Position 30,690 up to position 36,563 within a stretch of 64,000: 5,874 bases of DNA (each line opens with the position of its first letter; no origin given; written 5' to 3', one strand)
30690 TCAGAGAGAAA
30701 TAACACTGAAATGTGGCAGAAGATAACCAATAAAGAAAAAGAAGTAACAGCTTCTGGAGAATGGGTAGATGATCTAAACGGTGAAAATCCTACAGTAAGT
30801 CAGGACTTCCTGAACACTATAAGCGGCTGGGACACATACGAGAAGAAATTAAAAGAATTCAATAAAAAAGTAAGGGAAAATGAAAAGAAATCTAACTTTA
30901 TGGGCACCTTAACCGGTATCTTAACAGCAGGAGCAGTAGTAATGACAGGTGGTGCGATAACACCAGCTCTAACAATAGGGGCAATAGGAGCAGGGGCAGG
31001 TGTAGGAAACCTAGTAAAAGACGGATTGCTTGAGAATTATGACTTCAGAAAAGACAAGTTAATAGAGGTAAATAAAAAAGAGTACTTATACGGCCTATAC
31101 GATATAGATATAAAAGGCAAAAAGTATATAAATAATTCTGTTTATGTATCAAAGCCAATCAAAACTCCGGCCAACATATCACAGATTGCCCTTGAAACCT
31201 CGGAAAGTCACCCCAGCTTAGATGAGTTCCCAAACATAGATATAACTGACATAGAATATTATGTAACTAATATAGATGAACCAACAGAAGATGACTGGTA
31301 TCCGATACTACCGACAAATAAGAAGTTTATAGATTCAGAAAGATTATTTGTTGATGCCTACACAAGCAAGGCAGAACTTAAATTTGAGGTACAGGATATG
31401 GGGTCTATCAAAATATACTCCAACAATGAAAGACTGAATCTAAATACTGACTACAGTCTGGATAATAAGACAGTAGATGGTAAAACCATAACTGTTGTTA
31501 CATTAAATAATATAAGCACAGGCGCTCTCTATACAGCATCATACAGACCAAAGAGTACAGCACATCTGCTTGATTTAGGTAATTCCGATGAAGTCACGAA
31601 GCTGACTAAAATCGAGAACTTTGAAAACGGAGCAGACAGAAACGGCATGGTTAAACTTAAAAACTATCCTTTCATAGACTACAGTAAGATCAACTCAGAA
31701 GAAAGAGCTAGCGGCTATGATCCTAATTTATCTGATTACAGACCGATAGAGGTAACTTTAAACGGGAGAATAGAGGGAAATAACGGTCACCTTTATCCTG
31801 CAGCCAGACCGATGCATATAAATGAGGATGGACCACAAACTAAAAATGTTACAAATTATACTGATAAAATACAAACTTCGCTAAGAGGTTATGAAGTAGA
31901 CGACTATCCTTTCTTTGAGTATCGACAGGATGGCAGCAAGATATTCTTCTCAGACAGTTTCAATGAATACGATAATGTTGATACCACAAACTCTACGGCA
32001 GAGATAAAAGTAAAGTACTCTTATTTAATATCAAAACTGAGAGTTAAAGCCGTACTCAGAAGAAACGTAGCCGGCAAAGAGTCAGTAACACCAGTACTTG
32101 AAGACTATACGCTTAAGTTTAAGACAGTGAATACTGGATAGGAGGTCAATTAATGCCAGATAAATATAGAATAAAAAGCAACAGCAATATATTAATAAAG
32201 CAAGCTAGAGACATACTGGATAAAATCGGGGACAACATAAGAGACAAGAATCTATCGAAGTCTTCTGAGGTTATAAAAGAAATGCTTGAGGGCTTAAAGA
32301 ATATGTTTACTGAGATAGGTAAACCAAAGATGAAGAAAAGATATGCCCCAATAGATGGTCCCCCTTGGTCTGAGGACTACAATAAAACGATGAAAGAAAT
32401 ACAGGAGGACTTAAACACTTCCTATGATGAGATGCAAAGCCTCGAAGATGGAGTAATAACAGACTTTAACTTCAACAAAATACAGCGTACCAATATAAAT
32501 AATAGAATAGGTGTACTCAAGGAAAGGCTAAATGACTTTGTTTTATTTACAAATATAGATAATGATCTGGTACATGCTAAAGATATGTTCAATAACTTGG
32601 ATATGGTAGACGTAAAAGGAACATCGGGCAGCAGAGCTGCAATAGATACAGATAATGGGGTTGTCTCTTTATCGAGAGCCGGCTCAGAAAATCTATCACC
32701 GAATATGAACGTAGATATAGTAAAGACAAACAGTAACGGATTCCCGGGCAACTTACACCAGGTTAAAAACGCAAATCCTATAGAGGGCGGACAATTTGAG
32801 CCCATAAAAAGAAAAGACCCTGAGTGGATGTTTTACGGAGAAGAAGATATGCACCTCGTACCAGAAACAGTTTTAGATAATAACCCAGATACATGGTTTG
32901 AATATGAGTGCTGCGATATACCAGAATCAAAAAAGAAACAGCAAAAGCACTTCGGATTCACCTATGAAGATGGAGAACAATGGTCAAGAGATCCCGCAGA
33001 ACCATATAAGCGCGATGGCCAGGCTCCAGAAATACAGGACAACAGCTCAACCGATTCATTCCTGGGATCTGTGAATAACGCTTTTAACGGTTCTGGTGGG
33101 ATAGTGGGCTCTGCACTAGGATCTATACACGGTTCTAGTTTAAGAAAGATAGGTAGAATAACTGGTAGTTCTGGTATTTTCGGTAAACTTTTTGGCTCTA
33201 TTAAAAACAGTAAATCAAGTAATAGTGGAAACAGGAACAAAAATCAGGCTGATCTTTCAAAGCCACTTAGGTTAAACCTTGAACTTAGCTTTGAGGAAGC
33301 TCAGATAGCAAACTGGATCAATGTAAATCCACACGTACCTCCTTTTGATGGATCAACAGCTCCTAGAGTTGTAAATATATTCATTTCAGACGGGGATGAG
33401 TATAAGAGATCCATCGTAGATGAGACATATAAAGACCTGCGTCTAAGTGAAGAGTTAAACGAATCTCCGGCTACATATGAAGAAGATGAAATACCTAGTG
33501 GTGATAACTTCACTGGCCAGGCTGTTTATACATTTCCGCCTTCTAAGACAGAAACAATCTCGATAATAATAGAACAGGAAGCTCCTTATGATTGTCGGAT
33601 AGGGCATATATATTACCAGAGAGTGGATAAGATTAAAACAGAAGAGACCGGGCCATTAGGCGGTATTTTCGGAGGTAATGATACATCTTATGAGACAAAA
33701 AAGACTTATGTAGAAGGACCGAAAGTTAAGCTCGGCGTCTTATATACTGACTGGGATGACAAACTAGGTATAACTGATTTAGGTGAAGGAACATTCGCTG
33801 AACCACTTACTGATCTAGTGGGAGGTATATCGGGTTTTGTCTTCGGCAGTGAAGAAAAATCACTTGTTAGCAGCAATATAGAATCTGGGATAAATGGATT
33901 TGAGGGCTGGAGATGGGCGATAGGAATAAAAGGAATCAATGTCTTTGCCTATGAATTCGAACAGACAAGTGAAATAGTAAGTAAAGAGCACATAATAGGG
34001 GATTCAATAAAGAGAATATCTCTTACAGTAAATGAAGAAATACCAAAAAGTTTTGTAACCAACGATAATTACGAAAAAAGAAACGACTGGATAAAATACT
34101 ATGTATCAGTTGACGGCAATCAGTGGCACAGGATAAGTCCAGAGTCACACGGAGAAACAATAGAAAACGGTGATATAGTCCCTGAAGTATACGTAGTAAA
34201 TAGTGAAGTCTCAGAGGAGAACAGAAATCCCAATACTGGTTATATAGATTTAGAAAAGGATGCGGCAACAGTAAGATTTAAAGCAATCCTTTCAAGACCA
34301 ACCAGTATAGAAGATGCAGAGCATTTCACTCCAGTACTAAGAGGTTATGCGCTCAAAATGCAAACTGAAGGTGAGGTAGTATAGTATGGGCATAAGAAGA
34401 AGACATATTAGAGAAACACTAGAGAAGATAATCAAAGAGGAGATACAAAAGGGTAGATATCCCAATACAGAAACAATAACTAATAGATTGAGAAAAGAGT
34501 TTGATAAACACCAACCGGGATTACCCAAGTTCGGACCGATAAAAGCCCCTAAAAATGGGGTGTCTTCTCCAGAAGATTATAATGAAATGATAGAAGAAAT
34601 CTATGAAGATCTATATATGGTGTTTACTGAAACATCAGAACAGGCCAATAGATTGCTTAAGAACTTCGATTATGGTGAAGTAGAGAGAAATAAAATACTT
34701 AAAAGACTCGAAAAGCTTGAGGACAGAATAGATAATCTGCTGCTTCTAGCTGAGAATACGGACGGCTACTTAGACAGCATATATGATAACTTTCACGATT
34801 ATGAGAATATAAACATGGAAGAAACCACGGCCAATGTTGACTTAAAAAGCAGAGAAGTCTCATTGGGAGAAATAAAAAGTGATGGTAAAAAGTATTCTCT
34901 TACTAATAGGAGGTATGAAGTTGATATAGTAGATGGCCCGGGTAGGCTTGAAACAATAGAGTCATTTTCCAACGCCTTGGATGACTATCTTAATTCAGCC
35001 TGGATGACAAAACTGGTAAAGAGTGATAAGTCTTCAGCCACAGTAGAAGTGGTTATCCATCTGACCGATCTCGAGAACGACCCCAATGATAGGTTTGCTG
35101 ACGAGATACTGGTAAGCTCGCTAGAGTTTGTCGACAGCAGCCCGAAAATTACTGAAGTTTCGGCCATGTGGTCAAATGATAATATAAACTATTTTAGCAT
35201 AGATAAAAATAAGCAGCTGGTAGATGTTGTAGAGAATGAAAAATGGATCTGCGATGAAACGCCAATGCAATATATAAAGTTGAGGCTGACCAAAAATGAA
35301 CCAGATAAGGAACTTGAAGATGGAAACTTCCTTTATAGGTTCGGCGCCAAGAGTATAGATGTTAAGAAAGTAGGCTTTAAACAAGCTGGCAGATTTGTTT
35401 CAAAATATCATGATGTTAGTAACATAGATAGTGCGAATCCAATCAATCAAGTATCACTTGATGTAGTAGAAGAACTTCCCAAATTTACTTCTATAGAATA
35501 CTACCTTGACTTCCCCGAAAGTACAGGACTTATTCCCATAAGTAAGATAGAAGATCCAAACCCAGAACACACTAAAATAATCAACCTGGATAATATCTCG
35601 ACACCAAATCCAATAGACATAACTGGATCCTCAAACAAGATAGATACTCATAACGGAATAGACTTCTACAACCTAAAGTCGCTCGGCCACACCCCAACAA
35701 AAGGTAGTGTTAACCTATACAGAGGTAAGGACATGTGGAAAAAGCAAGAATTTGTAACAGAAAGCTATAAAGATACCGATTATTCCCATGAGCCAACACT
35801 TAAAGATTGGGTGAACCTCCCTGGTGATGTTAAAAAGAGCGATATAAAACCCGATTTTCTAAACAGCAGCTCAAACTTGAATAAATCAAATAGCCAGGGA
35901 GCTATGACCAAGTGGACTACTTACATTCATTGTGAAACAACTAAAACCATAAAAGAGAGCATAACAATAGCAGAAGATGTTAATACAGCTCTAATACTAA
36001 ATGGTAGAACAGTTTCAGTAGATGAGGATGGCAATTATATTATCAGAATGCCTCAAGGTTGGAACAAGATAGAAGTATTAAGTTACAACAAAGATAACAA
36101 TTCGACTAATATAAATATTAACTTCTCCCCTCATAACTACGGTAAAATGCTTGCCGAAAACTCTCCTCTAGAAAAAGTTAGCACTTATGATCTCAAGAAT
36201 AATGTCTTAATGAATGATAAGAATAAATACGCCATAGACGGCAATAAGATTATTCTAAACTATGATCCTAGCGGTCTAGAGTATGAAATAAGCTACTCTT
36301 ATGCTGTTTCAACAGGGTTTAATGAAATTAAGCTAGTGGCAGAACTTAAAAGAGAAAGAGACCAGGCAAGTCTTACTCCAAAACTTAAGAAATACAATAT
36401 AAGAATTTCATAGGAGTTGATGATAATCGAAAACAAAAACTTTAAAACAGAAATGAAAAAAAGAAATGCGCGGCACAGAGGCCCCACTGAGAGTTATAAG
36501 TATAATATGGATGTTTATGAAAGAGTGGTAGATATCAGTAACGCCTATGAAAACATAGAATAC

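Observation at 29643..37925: Tandem array of five paralogs with a conserved ~130-aa N-terminal domain, two with glycine-zipper membrane-like segments, between the nuclease and the lysis cassette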

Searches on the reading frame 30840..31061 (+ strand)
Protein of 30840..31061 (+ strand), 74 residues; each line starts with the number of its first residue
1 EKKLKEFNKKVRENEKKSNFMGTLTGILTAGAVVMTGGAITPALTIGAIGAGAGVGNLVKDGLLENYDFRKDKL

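Call 58: search_protein_families(library=pfam, proteins=[window:30840-31061:+], max_evalue=10)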
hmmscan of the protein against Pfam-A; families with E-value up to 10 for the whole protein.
seq(74 aa): 3 families
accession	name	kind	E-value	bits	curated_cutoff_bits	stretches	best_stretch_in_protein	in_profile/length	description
PF25587.1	Rv2743c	-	0.055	13.5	27.7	1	8-54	22-67/237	Rv2743c family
PF01517.23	HDV_ag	-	0.12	12.7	27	1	1-30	32-61/187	Hepatitis delta virus delta antigen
PF11239.13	DUF3040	-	0.14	12.9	24.7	1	21-56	45-80/84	Protein of unknown function (DUF3040)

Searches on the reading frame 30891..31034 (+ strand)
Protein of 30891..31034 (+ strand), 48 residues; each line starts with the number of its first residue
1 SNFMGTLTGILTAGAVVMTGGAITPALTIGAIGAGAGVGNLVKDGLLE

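Call 96: search_protein_families(library=phrogs, proteins=[window:30891-31034:+], max_evalue=10)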
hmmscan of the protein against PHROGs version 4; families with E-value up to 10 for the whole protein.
seq(48 aa): 1 family
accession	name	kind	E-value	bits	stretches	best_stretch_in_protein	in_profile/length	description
phrog_4876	-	unknown function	1.8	9.2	1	17-44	8-34/226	-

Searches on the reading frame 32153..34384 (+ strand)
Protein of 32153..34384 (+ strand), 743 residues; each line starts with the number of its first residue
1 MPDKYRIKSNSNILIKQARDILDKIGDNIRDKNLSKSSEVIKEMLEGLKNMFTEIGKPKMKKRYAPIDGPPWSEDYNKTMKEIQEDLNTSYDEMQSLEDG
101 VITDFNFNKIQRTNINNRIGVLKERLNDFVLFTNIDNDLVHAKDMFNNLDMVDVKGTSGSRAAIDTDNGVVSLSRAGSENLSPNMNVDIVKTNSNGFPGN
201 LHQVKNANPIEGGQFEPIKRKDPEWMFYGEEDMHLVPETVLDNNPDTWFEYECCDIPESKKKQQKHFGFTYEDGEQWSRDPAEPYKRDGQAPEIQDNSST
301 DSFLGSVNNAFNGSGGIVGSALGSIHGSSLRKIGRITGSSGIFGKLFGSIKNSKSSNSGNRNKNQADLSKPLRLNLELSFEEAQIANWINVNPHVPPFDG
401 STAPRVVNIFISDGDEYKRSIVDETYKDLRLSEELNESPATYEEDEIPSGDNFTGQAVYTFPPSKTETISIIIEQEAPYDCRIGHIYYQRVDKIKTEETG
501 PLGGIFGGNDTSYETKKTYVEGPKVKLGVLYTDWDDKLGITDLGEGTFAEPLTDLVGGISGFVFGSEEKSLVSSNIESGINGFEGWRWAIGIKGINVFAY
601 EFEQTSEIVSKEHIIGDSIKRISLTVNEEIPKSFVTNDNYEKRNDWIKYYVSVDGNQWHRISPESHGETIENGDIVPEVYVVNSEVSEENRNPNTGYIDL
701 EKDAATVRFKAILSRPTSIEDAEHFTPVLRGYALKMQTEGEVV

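Call 5: search_protein_families(library=pfam, proteins=[window:32153-34384:+], max_evalue=1)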
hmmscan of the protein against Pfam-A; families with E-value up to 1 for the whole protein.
window:32153-34384:+ (743 aa): 3 families
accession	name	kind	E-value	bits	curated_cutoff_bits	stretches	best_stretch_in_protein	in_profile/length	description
PF06439.18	3keto-disac_hyd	-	0.015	15.8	26.8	1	638-712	119-184/187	3-keto-disaccharide hydrolase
PF17327.7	AHL_synthase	-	0.036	13.6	25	1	638-684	205-250/381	Acyl homoserine lactone synthase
PF07464.16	ApoLp-III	-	0.13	12.9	36.3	1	7-96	27-105/146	Apolipophorin-III precursor (apoLp-III)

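Call 6: search_protein_families(library=phrogs, proteins=[window:32153-34384:+], max_evalue=1)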
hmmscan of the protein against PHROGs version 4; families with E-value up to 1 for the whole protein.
window:32153-34384:+ (743 aa): 6 families
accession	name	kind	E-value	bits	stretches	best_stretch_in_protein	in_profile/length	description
phrog_21108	-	head and packaging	8.7e-97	325.7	2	5-281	3-288/1867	virion structural protein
phrog_19683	-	head and packaging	3.1e-08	33.2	1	73-176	63-171/761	virion structural protein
phrog_20243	-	head and packaging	1.1e-05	24.7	1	28-155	21-149/761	virion structural protein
phrog_16302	-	unknown function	0.11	13.6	1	625-652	8-35/55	-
phrog_9723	-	unknown function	0.15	13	1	74-126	44-98/140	-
phrog_4378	-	unknown function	0.15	13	1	77-158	13-92/149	-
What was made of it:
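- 32153..34384 (+): Paralog B (743 aa), orthologue of gp172. phrog_21108 8.7e-97 (call 6).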

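Call 89: search_protein_families(library=ncbifam, proteins=[window:32153-34384:+], max_evalue=0.1)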
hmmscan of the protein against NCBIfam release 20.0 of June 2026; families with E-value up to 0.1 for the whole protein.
window:32153-34384:+ (743 aa): 0 families

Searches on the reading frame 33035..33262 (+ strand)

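Call 58: search_protein_families(library=pfam, proteins=[window:33035-33262:+], max_evalue=10)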
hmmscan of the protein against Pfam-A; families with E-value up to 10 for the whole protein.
seq(76 aa): 1 family
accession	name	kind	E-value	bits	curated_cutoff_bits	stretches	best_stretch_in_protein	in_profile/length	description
PF07581.17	Glug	-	0.41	11.6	20.5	1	19-35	4-22/28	The GLUG motif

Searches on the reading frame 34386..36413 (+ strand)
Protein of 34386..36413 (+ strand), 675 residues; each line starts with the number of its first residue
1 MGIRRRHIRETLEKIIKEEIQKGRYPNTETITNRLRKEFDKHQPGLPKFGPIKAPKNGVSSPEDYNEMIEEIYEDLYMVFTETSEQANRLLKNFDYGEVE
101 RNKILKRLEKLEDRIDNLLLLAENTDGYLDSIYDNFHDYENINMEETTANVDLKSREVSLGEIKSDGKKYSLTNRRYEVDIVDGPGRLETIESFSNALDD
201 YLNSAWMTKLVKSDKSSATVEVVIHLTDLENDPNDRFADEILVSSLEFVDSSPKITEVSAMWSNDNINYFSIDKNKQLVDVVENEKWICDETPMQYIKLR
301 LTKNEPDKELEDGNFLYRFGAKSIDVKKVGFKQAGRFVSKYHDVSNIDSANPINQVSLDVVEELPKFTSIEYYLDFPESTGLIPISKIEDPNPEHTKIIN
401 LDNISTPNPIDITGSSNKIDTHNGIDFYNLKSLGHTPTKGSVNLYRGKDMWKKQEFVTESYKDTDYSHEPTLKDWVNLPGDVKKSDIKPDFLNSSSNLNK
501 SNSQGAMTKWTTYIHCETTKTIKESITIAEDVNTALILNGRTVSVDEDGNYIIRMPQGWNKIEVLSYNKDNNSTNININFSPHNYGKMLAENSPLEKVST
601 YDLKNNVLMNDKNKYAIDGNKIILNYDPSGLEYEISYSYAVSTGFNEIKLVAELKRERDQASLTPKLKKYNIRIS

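Call 5: search_protein_families(library=pfam, proteins=[window:34386-36413:+], max_evalue=1)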
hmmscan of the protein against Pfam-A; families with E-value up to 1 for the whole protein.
window:34386-36413:+ (675 aa): 4 families
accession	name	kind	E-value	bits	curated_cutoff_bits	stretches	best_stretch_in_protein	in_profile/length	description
PF09136.16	Glucodextran_B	-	0.00029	21.1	27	1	520-578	13-77/83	Glucodextranase, domain B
PF01789.22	PsbP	-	0.064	13.7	23.5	1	545-612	7-79/155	PsbP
PF23927.1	DUF7265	-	0.099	13.2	24.6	1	408-449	15-56/109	Domain of unknown function (DUF7265)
PF18938.6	aRib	-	0.11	12.8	27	1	530-560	31-59/71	Atypical Rib domain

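Call 6: search_protein_families(library=phrogs, proteins=[window:34386-36413:+], max_evalue=1)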
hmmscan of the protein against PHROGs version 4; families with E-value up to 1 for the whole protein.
window:34386-36413:+ (675 aa): 4 families
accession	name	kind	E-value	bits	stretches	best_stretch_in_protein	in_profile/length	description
phrog_19683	-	head and packaging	1.5e-64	219.5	1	2-671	3-694/761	virion structural protein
phrog_21108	-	head and packaging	1.2e-13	50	1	29-164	36-174/1867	virion structural protein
phrog_16763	-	unknown function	0.034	15.4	1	560-642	34-113/116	-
phrog_8246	-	unknown function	0.12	13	1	59-120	115-165/325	-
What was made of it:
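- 34386..36413 (+): Paralog C (675 aa), orthologue of gp173. phrog_19683 1.5e-64 (call 6).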

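Call 80: search_dna_similar(query=window:34386-36413:+, collection=phages, mode=protein, max_evalue=0.001, max_rows=30)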
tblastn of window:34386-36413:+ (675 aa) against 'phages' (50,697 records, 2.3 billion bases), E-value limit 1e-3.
Records with a match: 6; places in all: 6; records where one place covers at least 80% of the query: 6.
Best place of each record, by identity: <60% 6.
By first word of the organism name: Bacillus 5; Moorella 1.
By host as written in the record: Bacillus thuringiensis 2; Bacillus australimaris sKR4M-27 1; Bacillus cereus 1; Bacillus cereus BC102p 1; Moorella thermoacetica DSM 103132 1.
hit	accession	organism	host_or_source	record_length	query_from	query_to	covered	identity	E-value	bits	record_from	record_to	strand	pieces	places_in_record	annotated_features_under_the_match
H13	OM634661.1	Bacillus phage vB_BauM_KLEB27-3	Bacillus australimaris sKR4M-27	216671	1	675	100%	27.9%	9e-49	240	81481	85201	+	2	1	structural protein (x2)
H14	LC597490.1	Bacillus phage vB_BceM_WH1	Bacillus cereus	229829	1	675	100%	27.5%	6e-49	191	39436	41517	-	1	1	virion structural protein_gp069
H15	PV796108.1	Bacillus phage Edson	Bacillus cereus BC102p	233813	1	675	100%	27.4%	4e-50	195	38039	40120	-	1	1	hypothetical protein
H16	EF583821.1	Bacillus phage 0305phi8-36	Bacillus thuringiensis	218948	8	672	99%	23.2%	9e-37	154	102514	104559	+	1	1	ORF173: low copy number virion structural protein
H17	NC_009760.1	Bacillus phage 0305phi8-36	Bacillus thuringiensis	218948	8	672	99%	23.2%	9e-37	154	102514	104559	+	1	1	ORF173: virion structural protein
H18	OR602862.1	Moorella phage MTATph1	Moorella thermoacetica DSM 103132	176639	1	675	80%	27.4%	2e-28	183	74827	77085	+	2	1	virion structural protein (x2)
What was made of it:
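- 34386..36413 (+): Full-length tblastn to six phage records (call 80).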

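Call 89: search_protein_families(library=ncbifam, proteins=[window:34386-36413:+], max_evalue=0.1)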
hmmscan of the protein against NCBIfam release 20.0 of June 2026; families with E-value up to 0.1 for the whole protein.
window:34386-36413:+ (675 aa): 0 families

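Call 91: search_solved_structures(query=window:34386-36413:+, max_evalue=1)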
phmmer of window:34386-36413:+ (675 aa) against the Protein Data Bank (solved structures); distinct sequences matched with E-value up to 1: 1.
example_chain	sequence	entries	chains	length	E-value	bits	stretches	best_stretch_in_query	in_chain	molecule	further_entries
6hul_B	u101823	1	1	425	0.2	13.1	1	362-388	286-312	Tryptophan synthase beta chain 1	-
